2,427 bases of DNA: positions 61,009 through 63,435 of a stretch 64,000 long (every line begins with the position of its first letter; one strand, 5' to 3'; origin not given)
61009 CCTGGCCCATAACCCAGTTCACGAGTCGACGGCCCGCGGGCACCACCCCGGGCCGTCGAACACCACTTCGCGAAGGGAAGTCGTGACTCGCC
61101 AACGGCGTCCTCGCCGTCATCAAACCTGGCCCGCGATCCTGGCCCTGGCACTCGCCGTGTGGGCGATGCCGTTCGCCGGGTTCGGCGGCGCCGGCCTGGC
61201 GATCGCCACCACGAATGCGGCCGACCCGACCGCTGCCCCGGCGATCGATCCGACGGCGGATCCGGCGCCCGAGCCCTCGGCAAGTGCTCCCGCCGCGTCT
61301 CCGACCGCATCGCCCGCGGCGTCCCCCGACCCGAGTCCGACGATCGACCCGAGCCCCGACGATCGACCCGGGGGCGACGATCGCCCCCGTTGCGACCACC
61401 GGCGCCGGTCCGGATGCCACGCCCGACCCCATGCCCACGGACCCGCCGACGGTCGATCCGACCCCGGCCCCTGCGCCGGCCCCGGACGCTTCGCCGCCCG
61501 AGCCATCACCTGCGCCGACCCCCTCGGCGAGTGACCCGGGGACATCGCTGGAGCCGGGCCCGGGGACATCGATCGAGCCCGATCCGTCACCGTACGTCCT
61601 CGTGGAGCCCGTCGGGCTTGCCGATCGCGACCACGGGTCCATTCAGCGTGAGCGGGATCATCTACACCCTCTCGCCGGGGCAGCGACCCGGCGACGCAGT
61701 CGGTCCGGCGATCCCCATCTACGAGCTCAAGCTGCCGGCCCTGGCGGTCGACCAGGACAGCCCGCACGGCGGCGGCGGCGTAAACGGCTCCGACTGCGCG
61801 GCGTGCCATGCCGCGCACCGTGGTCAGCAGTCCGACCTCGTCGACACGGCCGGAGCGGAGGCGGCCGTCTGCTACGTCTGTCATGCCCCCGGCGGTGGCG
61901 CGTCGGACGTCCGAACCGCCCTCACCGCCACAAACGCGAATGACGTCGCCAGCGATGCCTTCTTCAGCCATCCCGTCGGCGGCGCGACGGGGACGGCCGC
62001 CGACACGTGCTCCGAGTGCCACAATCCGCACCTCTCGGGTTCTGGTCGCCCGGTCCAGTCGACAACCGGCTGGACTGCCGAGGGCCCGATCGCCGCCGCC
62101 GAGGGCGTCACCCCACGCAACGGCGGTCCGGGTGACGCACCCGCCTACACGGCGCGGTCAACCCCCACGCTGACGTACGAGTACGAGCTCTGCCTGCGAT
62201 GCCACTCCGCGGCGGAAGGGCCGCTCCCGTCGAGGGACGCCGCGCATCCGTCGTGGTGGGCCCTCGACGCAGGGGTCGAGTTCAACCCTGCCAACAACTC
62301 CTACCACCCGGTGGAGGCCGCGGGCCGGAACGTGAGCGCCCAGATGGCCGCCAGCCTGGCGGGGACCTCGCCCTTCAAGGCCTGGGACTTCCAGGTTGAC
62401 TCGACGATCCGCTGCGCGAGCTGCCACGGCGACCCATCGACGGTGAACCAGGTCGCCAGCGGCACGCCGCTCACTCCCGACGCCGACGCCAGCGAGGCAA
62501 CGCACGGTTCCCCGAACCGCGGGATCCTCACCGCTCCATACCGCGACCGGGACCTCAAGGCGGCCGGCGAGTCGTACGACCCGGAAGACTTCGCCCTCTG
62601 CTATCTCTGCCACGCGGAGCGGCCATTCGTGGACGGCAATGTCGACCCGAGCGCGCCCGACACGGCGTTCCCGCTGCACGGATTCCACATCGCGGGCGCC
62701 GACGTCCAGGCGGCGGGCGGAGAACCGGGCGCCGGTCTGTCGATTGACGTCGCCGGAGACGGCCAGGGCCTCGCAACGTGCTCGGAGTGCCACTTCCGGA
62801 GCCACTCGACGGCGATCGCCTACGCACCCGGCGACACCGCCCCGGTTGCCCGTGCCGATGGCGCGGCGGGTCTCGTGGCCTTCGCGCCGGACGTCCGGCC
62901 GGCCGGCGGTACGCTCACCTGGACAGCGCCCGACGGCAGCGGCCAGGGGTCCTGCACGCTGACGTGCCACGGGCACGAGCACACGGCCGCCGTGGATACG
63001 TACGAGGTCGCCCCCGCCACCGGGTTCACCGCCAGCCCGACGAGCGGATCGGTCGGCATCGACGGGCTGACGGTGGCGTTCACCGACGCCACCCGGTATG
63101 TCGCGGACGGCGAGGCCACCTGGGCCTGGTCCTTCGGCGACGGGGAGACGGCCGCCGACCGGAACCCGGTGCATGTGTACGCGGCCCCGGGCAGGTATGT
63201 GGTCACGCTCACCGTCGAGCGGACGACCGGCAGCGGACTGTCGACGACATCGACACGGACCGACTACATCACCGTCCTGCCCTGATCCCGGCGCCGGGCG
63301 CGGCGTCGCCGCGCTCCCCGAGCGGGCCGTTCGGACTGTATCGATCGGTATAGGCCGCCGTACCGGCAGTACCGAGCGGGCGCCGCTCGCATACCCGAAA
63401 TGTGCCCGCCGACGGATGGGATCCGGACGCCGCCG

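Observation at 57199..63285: TPR + NHL propeller + two paired-CXXCH multihaem cytochromes (one with a PKD domain): candidate cell-envelope redox module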

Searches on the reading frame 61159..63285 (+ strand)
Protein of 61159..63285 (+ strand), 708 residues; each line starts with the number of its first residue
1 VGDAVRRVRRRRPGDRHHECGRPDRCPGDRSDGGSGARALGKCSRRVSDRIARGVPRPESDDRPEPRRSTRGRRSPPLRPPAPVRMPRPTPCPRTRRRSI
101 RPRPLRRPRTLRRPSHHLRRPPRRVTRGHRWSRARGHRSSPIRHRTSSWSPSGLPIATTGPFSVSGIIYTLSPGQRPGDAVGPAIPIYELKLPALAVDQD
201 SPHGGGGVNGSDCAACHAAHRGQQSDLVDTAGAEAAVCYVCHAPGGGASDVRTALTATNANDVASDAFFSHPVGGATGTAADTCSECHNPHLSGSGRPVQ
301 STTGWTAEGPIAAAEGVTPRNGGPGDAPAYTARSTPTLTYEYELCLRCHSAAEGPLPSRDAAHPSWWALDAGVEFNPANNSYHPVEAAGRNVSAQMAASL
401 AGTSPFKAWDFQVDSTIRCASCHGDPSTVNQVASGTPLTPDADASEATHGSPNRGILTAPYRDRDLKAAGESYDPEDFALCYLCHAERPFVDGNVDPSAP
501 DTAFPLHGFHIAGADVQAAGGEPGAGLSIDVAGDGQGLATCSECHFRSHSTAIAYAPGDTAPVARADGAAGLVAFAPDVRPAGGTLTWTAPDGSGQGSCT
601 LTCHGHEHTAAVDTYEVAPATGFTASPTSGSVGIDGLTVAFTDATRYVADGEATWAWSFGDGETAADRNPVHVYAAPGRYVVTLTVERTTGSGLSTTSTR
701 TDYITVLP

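Call 6: search_protein_families(library=pfam, proteins=[window:61159-63285:+], max_evalue=0.1)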
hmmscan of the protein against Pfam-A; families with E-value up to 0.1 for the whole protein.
window:61159-63285:+ (708 aa): 7 families
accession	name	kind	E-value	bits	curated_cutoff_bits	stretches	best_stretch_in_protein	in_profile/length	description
PF18911.6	PKD_4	-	2.1e-15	57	27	1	635-706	16-85/85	PKD domain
PF00801.26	PKD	-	9.2e-11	42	23.5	1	623-698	2-77/80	PKD domain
PF09699.15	Paired_CXXCH_1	-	9.3e-11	41.7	20.6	1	208-244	4-38/41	Doubled CXXCH motif (Paired_CXXCH_1)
PF22113.1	Mtrc-MtrF_II-IV_dom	-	8.5e-07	29.1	30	1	208-291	79-166/176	Outer membrane cytochrome MtrC/MtrF-like, domains II/IV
PF14522.11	Cytochrome_C7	-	0.00013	22.1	24.8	0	209-289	12-67/67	Cytochrome c7 and related cytochrome c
PF14537.11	Cytochrom_c3_2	-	0.018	15.9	25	0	209-291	5-67/79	Cytochrome c3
PF13442.11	Cytochrome_CBB3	-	0.09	13.6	27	0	418-443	13-37/68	Cytochrome C oxidase, cbb3-type, subunit III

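Call 7: search_protein_families(library=ncbifam, proteins=[window:61159-63285:+], max_evalue=0.1)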
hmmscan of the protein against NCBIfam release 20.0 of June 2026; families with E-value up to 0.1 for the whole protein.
window:61159-63285:+ (708 aa): 2 families
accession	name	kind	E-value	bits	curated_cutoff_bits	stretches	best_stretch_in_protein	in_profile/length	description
TIGR01905.1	paired_CXXCH_1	subfamily_domain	9.5e-07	28.6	25.2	1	208-243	4-37/41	doubled CXXCH domain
TIGR03508.1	decahem_SO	subfamily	0.0053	16.3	192.2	1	212-297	96-159/258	DmsE family decaheme c-type cytochrome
